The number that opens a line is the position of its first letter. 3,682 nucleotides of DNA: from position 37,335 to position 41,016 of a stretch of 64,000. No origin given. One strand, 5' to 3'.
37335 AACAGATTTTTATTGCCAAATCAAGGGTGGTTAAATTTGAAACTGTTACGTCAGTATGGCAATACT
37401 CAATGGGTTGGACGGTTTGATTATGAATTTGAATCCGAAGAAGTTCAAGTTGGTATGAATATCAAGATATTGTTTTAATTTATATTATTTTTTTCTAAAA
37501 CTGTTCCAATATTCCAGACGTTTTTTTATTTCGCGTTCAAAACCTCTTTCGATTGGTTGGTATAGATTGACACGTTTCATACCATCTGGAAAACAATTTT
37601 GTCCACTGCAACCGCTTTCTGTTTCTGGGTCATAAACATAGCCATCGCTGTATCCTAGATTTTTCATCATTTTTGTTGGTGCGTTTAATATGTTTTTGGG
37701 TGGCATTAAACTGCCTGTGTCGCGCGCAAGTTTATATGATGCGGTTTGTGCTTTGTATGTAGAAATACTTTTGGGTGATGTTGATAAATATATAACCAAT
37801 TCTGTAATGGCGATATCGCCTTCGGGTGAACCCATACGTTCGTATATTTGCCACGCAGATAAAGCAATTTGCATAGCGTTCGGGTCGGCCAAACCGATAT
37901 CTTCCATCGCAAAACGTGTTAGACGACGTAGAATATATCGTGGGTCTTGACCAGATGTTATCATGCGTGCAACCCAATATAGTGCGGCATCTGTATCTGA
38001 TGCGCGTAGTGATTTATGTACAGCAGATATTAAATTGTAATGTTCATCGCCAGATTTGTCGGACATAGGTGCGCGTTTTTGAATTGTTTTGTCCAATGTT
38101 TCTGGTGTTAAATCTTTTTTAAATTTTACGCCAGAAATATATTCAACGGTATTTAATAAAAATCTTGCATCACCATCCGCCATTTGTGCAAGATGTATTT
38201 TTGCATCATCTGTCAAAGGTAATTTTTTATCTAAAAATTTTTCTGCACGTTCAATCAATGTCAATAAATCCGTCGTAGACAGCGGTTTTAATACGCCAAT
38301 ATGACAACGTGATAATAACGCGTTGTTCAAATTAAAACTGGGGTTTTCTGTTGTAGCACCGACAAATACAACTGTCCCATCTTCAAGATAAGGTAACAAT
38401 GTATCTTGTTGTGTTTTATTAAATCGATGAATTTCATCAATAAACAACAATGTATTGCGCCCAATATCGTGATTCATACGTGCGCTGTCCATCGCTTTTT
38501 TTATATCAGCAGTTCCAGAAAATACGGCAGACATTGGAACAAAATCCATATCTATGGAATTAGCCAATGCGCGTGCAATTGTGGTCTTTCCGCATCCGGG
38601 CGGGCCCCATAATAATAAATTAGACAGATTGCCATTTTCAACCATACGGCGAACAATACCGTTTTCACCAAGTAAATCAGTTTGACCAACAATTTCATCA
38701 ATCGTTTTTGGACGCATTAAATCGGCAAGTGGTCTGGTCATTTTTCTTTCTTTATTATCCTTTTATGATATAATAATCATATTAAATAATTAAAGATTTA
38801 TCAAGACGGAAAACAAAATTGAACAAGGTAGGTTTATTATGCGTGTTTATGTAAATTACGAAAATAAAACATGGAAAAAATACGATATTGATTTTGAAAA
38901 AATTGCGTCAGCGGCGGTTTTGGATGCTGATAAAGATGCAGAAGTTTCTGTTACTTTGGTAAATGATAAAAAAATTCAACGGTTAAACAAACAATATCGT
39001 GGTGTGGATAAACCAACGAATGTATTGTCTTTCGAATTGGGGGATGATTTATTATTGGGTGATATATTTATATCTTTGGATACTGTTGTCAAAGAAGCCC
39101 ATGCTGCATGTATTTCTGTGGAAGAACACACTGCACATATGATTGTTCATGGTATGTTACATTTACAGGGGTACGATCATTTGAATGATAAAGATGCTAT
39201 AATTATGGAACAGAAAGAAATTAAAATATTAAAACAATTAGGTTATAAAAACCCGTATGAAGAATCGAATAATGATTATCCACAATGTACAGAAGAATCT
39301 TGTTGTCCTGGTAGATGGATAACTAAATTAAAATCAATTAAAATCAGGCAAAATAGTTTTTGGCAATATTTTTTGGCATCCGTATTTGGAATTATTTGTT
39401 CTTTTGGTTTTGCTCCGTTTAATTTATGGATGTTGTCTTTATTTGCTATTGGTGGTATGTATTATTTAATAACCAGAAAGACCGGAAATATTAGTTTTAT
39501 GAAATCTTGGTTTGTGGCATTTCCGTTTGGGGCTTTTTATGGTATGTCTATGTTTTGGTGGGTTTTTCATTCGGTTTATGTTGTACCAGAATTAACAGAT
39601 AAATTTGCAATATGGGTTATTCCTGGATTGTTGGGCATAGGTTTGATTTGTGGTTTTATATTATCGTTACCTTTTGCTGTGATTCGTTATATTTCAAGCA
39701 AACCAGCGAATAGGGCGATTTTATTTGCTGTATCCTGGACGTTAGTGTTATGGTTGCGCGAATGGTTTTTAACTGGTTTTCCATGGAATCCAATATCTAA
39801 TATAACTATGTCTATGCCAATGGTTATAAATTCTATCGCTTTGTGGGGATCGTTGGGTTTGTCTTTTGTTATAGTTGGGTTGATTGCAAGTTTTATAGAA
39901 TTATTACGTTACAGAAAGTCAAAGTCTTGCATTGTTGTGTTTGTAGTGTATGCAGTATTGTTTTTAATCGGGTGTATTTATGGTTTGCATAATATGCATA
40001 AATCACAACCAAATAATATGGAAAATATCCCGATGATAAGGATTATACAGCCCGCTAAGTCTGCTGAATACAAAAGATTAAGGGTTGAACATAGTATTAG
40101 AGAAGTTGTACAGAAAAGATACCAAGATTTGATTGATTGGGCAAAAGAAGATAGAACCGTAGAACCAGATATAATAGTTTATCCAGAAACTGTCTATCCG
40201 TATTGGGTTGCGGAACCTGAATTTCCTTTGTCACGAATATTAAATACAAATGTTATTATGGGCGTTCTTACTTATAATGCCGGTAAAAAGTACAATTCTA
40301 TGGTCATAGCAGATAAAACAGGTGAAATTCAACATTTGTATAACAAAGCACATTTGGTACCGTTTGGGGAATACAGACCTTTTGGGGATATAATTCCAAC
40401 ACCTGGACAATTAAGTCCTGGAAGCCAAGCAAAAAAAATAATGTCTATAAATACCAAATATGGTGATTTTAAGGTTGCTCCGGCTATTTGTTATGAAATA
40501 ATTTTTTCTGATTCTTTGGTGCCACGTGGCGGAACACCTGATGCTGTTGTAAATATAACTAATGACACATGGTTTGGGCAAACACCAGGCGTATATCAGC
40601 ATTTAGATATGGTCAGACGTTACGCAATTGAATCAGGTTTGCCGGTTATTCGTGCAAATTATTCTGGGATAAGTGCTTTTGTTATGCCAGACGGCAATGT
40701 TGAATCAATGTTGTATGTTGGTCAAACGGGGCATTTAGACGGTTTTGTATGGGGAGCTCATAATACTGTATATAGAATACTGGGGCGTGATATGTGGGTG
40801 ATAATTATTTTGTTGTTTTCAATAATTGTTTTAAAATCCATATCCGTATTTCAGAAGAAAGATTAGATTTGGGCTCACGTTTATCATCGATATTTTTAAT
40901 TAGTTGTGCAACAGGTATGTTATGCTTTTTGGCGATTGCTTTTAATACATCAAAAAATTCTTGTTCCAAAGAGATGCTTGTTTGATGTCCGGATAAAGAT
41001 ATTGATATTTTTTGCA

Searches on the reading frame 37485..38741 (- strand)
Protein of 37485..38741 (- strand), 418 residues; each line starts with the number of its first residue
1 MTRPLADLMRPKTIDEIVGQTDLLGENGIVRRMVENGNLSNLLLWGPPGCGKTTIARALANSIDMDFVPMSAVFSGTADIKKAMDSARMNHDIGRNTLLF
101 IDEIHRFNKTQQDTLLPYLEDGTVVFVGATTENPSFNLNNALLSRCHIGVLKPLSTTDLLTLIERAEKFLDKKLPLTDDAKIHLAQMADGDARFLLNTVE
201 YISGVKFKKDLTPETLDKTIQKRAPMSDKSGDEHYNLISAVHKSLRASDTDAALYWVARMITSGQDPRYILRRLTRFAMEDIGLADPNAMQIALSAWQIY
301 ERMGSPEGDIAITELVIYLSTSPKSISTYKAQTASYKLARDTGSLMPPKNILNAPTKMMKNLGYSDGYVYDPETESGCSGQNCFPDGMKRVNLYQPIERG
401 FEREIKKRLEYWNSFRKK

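Call 38: search_protein_families(library=pfam, proteins=[window:37485-38741:-], max_evalue=0.001)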
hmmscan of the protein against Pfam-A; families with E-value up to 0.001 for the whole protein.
window:37485-38741:- (418 aa): 20 families
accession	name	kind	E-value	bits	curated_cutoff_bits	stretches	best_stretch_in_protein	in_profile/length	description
PF12002.13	MgsA_C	-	1.2e-57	194.9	27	1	248-412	2-166/167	MgsA AAA+ ATPase C terminal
PF16193.11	AAA_assoc_2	-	1.4e-21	76.9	34.3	1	172-246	3-81/81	AAA C-terminal domain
PF00004.35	AAA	-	2.2e-18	67.4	21.2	1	42-151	1-128/131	ATPase family associated with various cellular activities (AAA)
PF05496.18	RuvB_N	-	1.1e-16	61.5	27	1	9-129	1-119/159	Holliday junction DNA helicase RuvB P-loop domain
PF07728.20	AAA_5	-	3.8e-08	33.9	22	1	41-126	1-97/139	AAA domain (dynein-related subfamily)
PF01078.27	Mg_chelatase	-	1.1e-06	28.6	20.3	0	41-60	24-43/207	Magnesium chelatase, subunit ChlI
PF06068.19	TIP49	-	1.8e-06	27.9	23.8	1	13-82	22-95/347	TIP49 P-loop domain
PF14532.12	Sigma54_activ_2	-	1.9e-06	28.6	25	1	39-127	21-104/138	Sigma-54 interaction domain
PF13191.12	AAA_16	-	2.1e-06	28.8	32.6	1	34-66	19-51/167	AAA ATPase domain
PF00158.32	Sigma54_activat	-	2.3e-06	27.8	20.2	0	96-133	94-131/168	Sigma-54 interaction domain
PF13401.12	AAA_22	-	9.8e-06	26.3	27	0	41-88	7-49/130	AAA domain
PF13173.12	AAA_14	-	1.2e-05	25.7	27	1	42-158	5-127/129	AAA domain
PF13604.12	AAA_30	-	0.0001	22.5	27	0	30-131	10-126/191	AAA domain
PF13245.12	AAA_19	-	0.00011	22.8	25.1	0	40-61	12-33/134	AAA domain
PF07724.20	AAA_2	-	0.00013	22.4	27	1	39-125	3-105/166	AAA domain (Cdc48 subfamily)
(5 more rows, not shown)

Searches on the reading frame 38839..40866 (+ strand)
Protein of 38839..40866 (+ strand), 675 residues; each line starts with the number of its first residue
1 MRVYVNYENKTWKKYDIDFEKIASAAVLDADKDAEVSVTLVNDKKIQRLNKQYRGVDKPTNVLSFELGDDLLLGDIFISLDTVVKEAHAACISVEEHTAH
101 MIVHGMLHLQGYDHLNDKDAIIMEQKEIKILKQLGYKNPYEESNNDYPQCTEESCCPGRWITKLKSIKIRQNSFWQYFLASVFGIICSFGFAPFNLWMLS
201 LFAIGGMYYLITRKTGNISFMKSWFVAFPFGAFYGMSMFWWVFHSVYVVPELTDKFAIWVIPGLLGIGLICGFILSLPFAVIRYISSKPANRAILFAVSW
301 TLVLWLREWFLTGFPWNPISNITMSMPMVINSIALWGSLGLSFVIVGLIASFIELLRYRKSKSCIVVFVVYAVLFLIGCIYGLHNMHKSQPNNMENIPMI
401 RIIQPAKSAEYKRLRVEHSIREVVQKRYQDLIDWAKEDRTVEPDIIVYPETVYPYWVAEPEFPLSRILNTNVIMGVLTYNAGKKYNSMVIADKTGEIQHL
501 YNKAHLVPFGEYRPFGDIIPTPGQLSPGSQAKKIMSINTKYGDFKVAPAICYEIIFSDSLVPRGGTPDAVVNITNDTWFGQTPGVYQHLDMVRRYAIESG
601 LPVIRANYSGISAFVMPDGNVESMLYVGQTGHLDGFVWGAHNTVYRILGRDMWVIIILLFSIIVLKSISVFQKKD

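Call 38: search_protein_families(library=pfam, proteins=[window:38839-40866:+], max_evalue=0.001)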
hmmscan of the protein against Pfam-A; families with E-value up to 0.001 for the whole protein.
window:38839-40866:+ (675 aa): 3 families
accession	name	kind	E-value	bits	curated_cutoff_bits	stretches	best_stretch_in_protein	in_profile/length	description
PF02130.23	YbeY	-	9.2e-36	123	25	1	17-134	9-129/129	Endoribonuclease YbeY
PF00795.27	CN_hydrolase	-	6.4e-21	75.3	23.2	1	464-621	70-230/256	Carbon-nitrogen hydrolase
PF20154.4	LNT_N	-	2.7e-20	73.6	27.1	1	184-347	2-155/159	Apolipoprotein N-acyltransferase N-terminal domain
